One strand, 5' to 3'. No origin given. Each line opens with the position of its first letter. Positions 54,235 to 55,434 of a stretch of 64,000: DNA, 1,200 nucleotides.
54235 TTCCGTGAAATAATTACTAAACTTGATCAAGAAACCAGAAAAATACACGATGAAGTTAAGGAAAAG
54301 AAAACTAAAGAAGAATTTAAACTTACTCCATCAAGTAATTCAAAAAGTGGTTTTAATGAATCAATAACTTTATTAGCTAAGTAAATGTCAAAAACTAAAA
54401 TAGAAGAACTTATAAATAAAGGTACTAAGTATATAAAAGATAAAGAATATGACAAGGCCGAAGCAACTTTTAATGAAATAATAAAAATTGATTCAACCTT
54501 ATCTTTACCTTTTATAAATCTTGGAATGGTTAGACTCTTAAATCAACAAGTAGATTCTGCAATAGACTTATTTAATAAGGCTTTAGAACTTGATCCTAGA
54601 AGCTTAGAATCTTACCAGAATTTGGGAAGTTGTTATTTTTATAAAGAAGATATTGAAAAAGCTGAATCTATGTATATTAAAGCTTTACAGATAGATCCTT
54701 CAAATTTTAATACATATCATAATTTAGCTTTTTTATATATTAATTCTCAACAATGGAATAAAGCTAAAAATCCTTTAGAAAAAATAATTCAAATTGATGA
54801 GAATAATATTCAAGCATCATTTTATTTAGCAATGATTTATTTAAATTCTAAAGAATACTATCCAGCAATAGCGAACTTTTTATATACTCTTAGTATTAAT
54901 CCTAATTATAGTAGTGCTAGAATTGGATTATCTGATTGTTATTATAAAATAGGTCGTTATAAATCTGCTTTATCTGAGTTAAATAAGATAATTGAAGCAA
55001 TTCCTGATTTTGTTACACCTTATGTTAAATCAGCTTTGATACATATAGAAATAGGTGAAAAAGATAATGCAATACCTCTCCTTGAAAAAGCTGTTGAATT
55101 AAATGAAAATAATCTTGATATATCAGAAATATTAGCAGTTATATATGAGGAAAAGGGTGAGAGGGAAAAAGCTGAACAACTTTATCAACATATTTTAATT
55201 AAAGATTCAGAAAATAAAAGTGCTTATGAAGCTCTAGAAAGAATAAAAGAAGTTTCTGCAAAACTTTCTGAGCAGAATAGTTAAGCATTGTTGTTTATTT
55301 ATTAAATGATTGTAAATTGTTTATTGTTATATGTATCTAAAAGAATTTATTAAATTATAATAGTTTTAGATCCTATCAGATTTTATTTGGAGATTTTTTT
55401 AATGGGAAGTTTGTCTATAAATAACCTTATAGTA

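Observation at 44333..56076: Compositionally distinct roughly 12-kb module of Cys-free, signal-peptide-less Thr/Gly/Ala/Asn-rich proteins around a duplicated approximately 1000-aa protein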

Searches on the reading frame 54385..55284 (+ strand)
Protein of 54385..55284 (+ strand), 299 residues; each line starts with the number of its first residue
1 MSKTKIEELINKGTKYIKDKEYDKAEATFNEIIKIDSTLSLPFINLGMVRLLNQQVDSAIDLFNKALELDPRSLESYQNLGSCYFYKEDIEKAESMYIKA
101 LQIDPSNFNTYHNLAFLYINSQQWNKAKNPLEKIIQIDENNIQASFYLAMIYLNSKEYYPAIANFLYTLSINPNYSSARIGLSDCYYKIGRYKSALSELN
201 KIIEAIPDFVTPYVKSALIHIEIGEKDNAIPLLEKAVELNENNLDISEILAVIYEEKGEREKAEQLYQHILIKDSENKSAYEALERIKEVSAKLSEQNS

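Call 3: search_protein_families(library=pfam, proteins=[window:54385-55284:+], max_evalue=1)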
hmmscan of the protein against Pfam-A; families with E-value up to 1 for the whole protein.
window:54385-55284:+ (299 aa): 36 families (the best 25 are shown)
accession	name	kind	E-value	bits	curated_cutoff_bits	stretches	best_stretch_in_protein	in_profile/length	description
PF07719.23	TPR_2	-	5.9e-39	129.4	27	8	75-107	2-34/34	Tetratricopeptide repeat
PF00515.34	TPR_1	-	4.1e-36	121.8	27.8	6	75-107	2-34/34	Tetratricopeptide repeat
PF14559.12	TPR_19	-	2.9e-35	120.9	25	4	227-284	8-64/68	Tetratricopeptide repeat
PF13181.12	TPR_8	-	3e-31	105.3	25.7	6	75-107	2-34/34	Tetratricopeptide repeat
PF13431.12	TPR_17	-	8.2e-29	97.9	24.4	5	97-128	2-33/34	Tetratricopeptide repeat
PF13424.12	TPR_12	-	1.6e-24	86.3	30.1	4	44-105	7-76/77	Tetratricopeptide repeat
PF13428.12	TPR_14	-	4.2e-20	70.7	23.5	3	46-81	7-42/44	Tetratricopeptide repeat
PF13414.12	TPR_11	-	2.1e-19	69.3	26.8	3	82-118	2-38/42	TPR repeat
PF13174.12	TPR_6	-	3.2e-18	65.5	26.3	0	113-136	5-28/33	Tetratricopeptide repeat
PF23914.1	TPR_CcmH_CycH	-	3.3e-18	66.5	42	3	80-174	56-153/158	Cytochrome c-type biogenesis protein H TPR domain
PF13176.12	TPR_7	-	8.6e-17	60.2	27.9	1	250-277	5-34/36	Tetratricopeptide repeat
PF13432.12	TPR_16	-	1.1e-15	58.2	32.7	3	217-274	4-61/65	Tetratricopeptide repeat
PF12895.13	ANAPC3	-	6.5e-15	55.6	27.2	2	132-201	13-81/82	Anaphase-promoting complex, cyclosome, subunit 3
PF25063.1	ARM_TT21_C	-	1.5e-12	48.3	35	3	80-178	101-200/209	Tetratricopeptide repeat protein 21 C-terminal ARM domain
PF13371.12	TPR_9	-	2e-10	40.9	35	1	81-146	2-67/73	Tetratricopeptide repeat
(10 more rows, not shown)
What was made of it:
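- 54385..55284 (+): Gene G, 299 aa. Cytoplasmic protein with multiple tetratricopeptide (TPR) repeats. Pfam TPR_2 E 5.9e-39 (call 3).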

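Call 4: search_protein_families(library=phrogs, proteins=[window:54385-55284:+], max_evalue=1)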
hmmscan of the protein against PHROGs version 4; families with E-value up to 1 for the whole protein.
window:54385-55284:+ (299 aa): 8 families
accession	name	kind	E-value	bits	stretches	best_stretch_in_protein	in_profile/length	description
phrog_7590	-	unknown function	1.1e-29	104.9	3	59-178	74-193/234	-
phrog_13126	-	moron, auxiliary metabolic gene and host takeover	2.4e-08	34.6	2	70-154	225-308/394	beta-1,4-glycosyltransferase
phrog_22370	-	unknown function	1.9e-06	28.6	1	43-195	31-187/223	-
phrog_5208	-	unknown function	2.4e-06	27.8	3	56-159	160-268/372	-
phrog_24039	-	unknown function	4.4e-06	26.4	1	5-174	518-686/780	-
phrog_26187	-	unknown function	0.00034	19.6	1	44-127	214-296/1016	-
phrog_21735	-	unknown function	0.012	16.6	0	124-141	36-53/61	-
phrog_29844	-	unknown function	0.017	16.4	1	58-103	15-57/123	-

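Call 76: search_protein_families(library=ncbifam, proteins=[window:54385-55284:+], max_evalue=0.1)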
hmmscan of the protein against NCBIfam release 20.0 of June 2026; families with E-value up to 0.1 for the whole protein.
window:54385-55284:+ (299 aa): 41 families (the best 25 are shown)
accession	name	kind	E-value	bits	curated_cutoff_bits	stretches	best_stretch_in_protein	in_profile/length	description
TIGR02917.1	PEP_TPR_lipo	equivalog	9e-35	119.8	312.2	1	7-282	126-401/899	XrtA/PEP-CTERM system TPR-repeat protein PrsT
NF040959.1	MamA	equivalog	8.5e-32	110.3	200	3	80-175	77-172/204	magnetosome protein MamA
TIGR02521.1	type_IV_pilW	equivalog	2.7e-27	95.8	154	5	44-113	35-104/234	type IV pilus biogenesis/stability protein PilW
TIGR02552.1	LcrH_SycD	equivalog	1.3e-20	73.5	104.8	2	99-205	9-115/136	SycD/LcrH family type III secretion system chaperone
NF008757.0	PRK11788.1-5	equivalog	9.4e-19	67.8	363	3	91-215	124-253/388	lipopolysaccharide assembly protein LapB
TIGR00990.1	3a0801s09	subfamily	1.8e-15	56.7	757.25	2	18-154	306-445/615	mitochondrial import receptor subunit TOM70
NF008756.0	PRK11788.1-4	equivalog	3.4e-15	56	474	1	16-279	45-317/389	lipopolysaccharide assembly protein LapB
NF033762.1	social_mot_Tgl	equivalog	6.9e-15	55.1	225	2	126-275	49-201/252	social motility TPR repeat lipoprotein Tgl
NF033758.1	gliding_GltE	equivalog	1.4e-14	53.9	225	0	9-48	293-332/411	adventurous gliding motility TPR repeat lipoprotein GltE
NF008753.0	PRK11788.1-1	equivalog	5.4e-14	52.1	395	2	213-296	183-264/389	lipopolysaccharide assembly protein LapB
NF047507.1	TPR_BatC_Lepto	exception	7.2e-14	51.8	175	2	10-127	28-149/214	TPR repeat-containing protein BatC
NF033920.0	C39_PA2778_fam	equivalog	2.2e-13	50.2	150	3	54-137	170-253/255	PA2778 family cysteine peptidase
NF047371.1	FlcA_CTERM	equivalog_domain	1.4e-12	46.9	300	2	47-154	129-237/646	periplasmic flagellar collar protein FlcA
NF052415.1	T3SS_chap_SctY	equivalog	4.4e-12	46.5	70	1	217-277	13-73/106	type III secretion apparatus assembly chaperone SctY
NF008520.0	PRK11447.1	equivalog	5.4e-12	44.4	858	3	208-279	267-338/1157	cellulose synthase complex outer membrane protein BcsC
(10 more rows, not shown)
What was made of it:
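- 54385..55284 (+): All NCBIfam equivalog matches, including LcrH/SycD at 73.5 bits against a cutoff of 104.8, fall below their cutoffs (call 76).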

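Call 77: search_protein_families(library=padloc, proteins=[window:54385-55284:+], max_evalue=0.01)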
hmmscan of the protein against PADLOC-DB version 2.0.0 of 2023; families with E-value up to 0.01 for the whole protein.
window:54385-55284:+ (299 aa): 4 families
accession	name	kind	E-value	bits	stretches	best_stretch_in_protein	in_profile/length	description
PDLC04781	PDC-M71B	-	2.1e-05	21.4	1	86-144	361-419/515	-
PDLC01101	PrimPol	-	8.4e-05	19.4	0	226-290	49-113/490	adaptation polymerase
PDLC01172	TPR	-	0.00028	17.8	1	191-291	150-246/448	TPR repeats containing protein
PDLC01171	TPR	-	0.002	15.2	0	96-268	163-346/504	TPR repeats containing protein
